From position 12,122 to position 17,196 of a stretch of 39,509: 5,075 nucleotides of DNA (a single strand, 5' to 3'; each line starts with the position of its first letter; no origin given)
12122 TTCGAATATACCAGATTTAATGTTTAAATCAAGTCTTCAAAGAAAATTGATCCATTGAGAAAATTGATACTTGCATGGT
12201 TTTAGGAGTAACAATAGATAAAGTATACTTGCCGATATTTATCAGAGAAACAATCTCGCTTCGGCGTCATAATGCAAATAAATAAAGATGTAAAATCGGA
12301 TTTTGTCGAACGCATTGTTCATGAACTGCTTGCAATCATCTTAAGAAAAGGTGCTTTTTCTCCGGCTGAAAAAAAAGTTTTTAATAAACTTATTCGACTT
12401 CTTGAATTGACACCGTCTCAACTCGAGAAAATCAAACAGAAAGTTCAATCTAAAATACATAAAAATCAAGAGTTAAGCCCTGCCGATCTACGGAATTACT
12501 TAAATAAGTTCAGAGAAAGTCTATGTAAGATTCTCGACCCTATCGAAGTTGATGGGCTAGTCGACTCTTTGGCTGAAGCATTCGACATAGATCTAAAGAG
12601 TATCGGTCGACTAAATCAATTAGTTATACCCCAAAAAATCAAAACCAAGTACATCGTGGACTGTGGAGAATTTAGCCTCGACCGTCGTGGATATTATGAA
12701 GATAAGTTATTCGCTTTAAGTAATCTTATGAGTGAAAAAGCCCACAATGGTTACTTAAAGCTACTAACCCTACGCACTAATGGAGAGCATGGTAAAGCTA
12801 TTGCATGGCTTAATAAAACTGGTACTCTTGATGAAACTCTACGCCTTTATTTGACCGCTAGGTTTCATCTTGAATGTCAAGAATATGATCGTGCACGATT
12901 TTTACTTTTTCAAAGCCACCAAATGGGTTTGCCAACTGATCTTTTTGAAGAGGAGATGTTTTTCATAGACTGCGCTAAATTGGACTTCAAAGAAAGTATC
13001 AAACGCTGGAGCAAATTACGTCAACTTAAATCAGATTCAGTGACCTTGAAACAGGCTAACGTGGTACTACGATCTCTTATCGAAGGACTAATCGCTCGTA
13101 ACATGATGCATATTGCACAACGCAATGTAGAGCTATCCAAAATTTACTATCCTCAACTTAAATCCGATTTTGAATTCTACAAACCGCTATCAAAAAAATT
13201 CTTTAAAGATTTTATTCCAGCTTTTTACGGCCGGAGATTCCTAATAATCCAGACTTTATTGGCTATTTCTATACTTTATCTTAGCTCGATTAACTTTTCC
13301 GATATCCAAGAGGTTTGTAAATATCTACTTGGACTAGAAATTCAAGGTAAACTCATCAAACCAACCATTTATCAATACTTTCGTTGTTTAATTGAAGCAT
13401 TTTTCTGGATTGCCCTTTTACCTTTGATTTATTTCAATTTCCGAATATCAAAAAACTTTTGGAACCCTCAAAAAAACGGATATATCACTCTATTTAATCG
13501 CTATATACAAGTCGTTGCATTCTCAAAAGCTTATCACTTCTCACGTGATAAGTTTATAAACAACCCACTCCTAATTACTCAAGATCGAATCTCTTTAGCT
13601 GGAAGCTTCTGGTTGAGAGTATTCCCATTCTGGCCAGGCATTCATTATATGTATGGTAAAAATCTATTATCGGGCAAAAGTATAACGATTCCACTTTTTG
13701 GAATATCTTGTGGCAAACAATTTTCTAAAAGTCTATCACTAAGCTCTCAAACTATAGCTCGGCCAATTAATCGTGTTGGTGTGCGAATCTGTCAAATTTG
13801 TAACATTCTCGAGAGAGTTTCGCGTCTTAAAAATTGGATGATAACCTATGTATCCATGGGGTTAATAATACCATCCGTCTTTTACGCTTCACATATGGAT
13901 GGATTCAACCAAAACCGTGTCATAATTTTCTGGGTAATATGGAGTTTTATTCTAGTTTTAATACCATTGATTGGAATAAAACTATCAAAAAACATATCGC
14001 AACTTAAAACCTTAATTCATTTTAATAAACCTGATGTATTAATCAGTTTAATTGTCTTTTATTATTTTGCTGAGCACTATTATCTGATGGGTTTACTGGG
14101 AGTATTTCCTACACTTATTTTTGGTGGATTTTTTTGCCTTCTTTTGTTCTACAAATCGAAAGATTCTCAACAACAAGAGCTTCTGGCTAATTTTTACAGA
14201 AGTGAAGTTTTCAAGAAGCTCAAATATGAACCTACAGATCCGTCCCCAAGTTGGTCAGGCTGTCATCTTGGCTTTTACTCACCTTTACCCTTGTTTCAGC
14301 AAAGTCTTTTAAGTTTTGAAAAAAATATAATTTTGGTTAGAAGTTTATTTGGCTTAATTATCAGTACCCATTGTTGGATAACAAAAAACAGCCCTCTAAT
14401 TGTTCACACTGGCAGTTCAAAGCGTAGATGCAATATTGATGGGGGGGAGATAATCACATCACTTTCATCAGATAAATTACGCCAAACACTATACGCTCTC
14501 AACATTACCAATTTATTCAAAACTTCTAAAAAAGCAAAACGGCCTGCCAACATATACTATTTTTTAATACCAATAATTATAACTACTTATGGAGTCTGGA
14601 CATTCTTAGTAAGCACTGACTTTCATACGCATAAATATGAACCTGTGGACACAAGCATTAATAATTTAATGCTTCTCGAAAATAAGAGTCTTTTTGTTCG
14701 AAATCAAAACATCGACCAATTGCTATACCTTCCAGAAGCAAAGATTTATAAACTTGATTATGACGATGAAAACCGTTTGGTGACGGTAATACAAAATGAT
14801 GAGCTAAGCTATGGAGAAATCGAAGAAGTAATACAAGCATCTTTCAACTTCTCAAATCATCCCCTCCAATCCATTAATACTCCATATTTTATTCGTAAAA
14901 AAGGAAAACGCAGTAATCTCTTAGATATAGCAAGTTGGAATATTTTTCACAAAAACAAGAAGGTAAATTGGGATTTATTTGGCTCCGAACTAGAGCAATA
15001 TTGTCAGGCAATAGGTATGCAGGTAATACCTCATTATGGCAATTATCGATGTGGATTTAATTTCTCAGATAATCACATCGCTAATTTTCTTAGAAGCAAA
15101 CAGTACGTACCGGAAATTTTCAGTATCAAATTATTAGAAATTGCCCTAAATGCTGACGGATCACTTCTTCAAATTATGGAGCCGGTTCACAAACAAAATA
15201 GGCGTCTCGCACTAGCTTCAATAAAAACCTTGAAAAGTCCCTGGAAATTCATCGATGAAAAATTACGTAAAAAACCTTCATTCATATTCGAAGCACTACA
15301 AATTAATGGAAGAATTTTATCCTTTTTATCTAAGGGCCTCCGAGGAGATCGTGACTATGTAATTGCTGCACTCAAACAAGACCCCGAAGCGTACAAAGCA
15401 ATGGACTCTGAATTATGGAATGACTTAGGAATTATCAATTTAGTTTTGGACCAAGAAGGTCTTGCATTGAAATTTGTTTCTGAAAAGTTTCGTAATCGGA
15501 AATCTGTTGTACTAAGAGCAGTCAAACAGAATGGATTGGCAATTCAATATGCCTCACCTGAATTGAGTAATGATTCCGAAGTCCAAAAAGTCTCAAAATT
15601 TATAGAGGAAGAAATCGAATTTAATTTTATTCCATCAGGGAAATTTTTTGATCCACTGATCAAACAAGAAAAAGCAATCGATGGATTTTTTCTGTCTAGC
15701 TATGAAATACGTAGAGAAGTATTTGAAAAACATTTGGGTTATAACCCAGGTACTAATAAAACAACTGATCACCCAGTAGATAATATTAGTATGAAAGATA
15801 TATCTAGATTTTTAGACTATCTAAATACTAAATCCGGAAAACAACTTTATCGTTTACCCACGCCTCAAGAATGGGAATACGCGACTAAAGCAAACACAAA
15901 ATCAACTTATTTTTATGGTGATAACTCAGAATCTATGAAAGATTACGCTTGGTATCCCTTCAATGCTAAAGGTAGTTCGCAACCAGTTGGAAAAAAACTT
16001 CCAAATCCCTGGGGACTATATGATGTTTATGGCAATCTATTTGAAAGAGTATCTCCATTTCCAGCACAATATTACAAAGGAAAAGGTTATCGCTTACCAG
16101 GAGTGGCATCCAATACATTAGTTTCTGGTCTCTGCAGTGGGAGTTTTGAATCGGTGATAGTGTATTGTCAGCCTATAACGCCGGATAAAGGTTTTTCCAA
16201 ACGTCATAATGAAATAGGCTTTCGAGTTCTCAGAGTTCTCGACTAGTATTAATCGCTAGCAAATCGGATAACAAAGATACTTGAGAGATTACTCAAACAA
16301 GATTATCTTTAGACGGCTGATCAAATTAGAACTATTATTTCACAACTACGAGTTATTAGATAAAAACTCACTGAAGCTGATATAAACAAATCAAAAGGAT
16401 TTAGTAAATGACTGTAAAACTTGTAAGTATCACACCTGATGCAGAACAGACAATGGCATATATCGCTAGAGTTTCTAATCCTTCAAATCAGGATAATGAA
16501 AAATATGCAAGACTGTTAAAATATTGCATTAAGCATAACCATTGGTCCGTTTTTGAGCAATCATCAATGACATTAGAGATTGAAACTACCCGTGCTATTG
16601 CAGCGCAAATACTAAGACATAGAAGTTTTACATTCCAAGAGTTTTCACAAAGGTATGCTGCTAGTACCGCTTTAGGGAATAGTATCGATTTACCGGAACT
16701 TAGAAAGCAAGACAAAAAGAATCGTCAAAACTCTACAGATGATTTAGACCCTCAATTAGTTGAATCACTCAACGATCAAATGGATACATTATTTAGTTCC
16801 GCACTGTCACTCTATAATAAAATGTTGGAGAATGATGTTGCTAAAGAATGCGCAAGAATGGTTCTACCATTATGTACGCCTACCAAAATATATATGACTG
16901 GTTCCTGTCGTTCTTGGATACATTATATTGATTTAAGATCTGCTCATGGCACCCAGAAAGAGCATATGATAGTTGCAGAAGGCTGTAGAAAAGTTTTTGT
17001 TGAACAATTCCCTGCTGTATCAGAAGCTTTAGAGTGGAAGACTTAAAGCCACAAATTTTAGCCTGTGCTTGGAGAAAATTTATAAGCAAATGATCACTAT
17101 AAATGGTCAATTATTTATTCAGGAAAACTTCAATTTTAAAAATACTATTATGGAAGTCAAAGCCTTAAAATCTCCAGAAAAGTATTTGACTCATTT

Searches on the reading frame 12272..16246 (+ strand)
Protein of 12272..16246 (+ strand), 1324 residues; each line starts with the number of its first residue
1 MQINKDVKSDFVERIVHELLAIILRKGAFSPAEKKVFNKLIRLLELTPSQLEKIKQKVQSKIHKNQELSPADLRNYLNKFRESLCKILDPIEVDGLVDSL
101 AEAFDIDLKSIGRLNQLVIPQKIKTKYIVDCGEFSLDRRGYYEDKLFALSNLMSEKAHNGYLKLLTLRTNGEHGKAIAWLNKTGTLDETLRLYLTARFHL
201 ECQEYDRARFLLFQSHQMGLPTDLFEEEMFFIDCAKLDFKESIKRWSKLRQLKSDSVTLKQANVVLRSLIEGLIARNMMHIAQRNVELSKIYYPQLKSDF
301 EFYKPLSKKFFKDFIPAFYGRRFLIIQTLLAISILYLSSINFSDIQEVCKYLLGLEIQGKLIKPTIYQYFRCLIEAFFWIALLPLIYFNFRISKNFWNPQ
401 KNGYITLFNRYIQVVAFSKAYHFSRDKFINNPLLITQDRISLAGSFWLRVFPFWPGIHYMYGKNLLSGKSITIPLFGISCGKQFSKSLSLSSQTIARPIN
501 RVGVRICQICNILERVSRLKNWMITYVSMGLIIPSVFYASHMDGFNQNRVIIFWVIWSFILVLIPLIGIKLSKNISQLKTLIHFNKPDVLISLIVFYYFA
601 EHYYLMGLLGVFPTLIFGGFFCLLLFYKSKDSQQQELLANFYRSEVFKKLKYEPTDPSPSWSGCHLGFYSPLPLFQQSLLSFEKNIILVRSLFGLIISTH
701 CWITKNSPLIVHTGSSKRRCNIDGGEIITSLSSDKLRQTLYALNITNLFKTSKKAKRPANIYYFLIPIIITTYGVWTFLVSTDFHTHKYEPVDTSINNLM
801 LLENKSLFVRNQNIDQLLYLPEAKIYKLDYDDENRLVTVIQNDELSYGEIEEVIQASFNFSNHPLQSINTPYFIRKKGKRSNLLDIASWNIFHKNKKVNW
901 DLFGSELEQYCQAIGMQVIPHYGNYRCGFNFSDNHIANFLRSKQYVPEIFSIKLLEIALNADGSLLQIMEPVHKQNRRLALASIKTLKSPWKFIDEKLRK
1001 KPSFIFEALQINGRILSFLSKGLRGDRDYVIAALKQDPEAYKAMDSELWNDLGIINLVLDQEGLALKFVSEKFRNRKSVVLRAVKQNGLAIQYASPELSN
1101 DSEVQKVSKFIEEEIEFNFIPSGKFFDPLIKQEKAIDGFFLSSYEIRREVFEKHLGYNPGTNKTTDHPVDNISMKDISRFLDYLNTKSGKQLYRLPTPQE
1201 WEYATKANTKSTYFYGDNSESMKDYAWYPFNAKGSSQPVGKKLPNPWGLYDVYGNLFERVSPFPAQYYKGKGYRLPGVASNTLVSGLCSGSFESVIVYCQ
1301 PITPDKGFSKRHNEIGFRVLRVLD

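Call 29: search_protein_families(library=pfam, proteins=[window:12272-16246:+], max_evalue=0.01)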
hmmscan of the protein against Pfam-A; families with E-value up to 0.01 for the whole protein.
window:12272-16246:+ (1324 aa): 3 families
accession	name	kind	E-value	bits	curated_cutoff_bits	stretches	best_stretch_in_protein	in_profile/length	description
PF13475.11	DUF4116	-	3.1e-25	87.9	24.9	2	1054-1098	4-48/49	Domain of unknown function (DUF4116)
PF03781.23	FGE-sulfatase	-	3.3e-16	60.2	23.3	1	1151-1320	75-254/255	Sulfatase-modifying factor enzyme 1-like domain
PF12895.13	ANAPC3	-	3.2e-05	24.6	27.2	1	140-213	3-80/82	Anaphase-promoting complex, cyclosome, subunit 3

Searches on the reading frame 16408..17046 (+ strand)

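Call 29: search_protein_families(library=pfam, proteins=[window:16408-17046:+], max_evalue=0.01)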
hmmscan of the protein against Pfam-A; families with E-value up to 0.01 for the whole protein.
window:16408-17046:+ (212 aa): 1 family
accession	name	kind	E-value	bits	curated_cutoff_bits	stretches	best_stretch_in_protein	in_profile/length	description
PF02511.20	Thy1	-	1.6e-47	162.2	24.8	1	4-202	1-190/191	Thymidylate synthase complementing protein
